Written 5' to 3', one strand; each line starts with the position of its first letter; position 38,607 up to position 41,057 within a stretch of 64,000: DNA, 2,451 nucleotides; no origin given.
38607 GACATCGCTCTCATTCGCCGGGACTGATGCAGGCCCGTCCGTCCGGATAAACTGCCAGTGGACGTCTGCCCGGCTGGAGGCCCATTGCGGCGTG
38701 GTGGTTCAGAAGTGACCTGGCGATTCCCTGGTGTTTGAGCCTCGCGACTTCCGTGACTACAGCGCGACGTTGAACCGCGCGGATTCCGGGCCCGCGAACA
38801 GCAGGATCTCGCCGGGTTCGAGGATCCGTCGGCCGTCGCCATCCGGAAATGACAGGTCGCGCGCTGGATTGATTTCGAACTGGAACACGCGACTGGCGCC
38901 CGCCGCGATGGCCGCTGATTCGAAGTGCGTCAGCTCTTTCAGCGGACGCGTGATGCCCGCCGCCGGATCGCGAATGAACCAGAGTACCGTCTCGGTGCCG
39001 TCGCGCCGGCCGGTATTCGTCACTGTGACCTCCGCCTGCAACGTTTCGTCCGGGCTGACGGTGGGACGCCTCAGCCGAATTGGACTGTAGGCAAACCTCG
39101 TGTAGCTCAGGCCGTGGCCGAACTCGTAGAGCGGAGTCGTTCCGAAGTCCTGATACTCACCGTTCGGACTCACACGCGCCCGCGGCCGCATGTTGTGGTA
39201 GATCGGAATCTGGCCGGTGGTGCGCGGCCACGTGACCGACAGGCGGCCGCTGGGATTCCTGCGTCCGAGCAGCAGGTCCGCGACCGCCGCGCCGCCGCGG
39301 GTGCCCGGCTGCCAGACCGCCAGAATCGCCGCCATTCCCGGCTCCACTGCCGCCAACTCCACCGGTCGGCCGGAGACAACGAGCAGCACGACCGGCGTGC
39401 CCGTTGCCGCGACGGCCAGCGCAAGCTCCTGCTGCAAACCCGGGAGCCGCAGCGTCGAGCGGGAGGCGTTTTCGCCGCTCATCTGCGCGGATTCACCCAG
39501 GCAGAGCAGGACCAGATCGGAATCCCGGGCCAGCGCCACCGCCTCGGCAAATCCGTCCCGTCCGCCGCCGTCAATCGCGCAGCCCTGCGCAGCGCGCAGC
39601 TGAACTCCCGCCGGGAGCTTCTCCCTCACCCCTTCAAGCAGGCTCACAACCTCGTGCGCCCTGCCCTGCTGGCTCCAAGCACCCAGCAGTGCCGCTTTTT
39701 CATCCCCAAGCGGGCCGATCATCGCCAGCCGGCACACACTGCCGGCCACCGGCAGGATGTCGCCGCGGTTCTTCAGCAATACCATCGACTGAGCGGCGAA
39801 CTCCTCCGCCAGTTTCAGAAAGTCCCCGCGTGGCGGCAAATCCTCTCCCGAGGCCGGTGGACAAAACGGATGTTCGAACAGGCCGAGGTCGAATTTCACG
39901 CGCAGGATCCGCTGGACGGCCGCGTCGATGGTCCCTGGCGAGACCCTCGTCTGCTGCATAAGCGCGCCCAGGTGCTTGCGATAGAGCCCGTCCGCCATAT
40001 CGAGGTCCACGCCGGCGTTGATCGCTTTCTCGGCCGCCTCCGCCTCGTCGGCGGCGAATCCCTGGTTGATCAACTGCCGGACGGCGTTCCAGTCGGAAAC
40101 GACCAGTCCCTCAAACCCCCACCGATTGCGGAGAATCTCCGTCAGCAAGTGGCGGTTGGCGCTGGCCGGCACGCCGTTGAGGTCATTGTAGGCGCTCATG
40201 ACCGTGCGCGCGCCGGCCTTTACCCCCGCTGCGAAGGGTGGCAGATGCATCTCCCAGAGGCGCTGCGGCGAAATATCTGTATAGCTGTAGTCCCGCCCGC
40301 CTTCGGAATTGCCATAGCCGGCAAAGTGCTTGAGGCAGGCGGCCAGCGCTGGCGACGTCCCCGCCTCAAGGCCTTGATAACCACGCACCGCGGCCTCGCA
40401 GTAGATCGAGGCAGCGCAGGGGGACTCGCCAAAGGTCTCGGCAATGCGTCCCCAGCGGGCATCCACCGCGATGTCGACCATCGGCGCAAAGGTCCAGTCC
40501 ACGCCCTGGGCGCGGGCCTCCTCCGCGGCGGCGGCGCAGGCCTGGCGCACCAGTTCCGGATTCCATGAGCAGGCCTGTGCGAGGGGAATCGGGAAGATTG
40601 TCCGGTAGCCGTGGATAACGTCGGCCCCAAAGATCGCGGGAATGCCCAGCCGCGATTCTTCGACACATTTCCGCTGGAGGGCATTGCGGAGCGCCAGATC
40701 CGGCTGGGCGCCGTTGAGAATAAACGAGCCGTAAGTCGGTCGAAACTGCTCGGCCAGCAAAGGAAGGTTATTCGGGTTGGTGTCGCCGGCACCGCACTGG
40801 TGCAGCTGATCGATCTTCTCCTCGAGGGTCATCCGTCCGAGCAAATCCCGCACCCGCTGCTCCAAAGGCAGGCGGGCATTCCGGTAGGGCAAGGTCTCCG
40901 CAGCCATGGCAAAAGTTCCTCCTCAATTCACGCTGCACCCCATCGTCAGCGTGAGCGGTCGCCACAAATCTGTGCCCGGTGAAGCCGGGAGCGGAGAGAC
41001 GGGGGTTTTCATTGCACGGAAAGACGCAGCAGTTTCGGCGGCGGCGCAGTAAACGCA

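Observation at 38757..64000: About 25 kb LacI-associated locus that reads as a complete beta-1,2-glucan (sophoro-oligosaccharide) utilisation pathway with an unusual transporter combination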

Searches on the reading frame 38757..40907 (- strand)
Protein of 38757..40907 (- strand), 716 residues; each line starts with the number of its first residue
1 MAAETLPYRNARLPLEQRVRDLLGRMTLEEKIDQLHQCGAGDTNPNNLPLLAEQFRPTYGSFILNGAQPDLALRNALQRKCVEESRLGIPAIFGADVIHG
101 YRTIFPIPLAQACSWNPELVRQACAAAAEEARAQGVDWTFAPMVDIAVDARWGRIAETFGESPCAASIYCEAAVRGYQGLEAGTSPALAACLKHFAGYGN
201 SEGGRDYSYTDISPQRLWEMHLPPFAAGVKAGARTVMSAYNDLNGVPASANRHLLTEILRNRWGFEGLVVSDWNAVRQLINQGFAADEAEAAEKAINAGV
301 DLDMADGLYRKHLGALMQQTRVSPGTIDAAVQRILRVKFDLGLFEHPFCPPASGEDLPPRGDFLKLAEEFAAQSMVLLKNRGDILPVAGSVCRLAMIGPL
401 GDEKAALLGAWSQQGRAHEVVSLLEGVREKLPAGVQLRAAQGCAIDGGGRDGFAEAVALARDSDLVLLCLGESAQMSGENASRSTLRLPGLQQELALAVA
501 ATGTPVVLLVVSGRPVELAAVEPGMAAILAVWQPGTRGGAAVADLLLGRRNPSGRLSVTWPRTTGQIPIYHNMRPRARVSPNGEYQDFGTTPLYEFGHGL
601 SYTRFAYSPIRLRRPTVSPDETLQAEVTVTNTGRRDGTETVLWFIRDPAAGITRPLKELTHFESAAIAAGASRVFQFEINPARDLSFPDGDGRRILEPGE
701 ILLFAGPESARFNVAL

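Call 4: search_protein_families(library=pfam, proteins=[window:38757-40907:-], max_evalue=0.01)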
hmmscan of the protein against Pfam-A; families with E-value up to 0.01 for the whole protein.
window:38757-40907:- (716 aa): 3 families
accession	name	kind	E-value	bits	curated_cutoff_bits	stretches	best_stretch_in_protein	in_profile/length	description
PF00933.27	Glyco_hydro_3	-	1e-66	226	27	1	27-337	1-316/316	Glycosyl hydrolase family 3 N terminal domain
PF01915.27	Glyco_hydro_3_C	-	3.8e-52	177.6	31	1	375-602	1-200/200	Glycosyl hydrolase family 3 C-terminal domain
PF14310.12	Fn3-like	-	2.8e-13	50.2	25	1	639-709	1-71/71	Fibronectin type III-like domain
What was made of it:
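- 38757..40907 (-): GH3 beta-glucosidase of the BglX / Lin1840 / BT_3567 group; leaderless. GH3 N and C domains plus Fn3-like (call 4).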

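Call 14: search_solved_structures(query=window:38757-40907:-, max_evalue=1e-30, show_alignments=0)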
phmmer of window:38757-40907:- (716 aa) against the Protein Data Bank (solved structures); distinct sequences matched with E-value up to 1e-30: 60.
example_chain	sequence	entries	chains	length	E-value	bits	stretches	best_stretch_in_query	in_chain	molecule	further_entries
3u48_A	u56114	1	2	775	5.4e-160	537.3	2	15-446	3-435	JMB19063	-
3u4a_A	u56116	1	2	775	2.7e-159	535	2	15-446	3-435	JMB19063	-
6r5i_A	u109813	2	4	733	9.4e-156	523.3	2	16-447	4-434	Periplasmic beta-glucosidase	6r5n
6r5r_A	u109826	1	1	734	3.8e-155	521.3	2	16-447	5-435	Periplasmic beta-glucosidase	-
6r5p_B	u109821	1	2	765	4.4e-155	521.1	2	16-447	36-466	Periplasmic beta-glucosidase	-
6r5o_B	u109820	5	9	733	4.4e-155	521.1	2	16-447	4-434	Periplasmic beta-glucosidase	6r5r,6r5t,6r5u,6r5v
5tf0_A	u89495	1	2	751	1.3e-150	506.3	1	15-709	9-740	Glycosyl hydrolase family 3 N-terminal domain protein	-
9urf_A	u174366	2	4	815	9.8e-148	496.8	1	16-709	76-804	beta-glucosidase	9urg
5xxl_A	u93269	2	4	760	2.1e-147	495.7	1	17-709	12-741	Periplasmic beta-glucosidase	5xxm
5xxn_A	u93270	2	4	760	1e-146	493.4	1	17-709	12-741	Periplasmic beta-glucosidase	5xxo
7zb3_A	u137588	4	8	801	6.3e-142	477.6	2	8-413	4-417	Beta-xylosidase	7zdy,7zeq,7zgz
8c7f_A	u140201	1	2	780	6.6e-141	474.2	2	8-413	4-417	Xylosidase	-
4zoa_A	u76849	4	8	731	2.9e-134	452.3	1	16-710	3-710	Lin1840 protein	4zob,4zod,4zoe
5z87_A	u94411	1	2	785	1.2e-133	450.2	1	7-711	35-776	EmGH1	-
4zo6_A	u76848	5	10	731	3.7e-133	448.6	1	16-710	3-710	Lin1840 protein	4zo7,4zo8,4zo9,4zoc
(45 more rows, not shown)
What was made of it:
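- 38757..40907 (-): PDB hits: JMB19063 E 5e-160, P. aeruginosa BglX E 9e-156, BT_3567 E 2e-147, Lin1840 E 3e-134 (call 14).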

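Call 45: search_protein_families(library=ncbifam, proteins=[window:38757-40907:-], max_evalue=0.00001)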
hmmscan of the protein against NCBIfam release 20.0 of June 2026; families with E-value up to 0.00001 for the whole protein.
window:38757-40907:- (716 aa): 8 families
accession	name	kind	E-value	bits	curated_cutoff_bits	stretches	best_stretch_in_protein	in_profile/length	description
NF011678.0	PRK15098.1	equivalog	2.6e-182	608.2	666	2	17-445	36-464/765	beta-glucosidase BglX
NF052331.1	Bet13-16Glucosase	equivalog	2.2e-157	525.4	1330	2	5-446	2-454/750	exo-beta-d-1,3/1,6-glucosidase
NF052329.1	XyloArabinsidase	equivalog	2.7e-144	482.1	1050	1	16-711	3-721/750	beta-xylosidase/alpha-l-arabinosidase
NF041579.1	betaxyl_Flavo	equivalog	2.4e-130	435.9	1350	1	83-709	59-703/716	beta-xylosidase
NF041776.1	xylosidase_Xyl3A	equivalog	5.4e-108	362.1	1250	2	99-444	61-423/846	xylan 1,4-beta-xylosidase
NF041610.1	alph_arabinopyran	equivalog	6.5e-75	252.7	1300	1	103-680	59-613/738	exo-alpha-(1->6)-L-arabinopyranosidase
NF052330.1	BetGlucosiCelf0468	equivalog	8.9e-67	226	1300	2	103-439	55-382/817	beta-d-glucosidase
NF003740.0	PRK05337.1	equivalog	3.8e-15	55.9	207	1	118-302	98-277/340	beta-N-acetylhexosaminidase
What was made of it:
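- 38757..40907 (-): NCBIfam BglX scores 608 bits, below the 666 cut-off (call 45).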
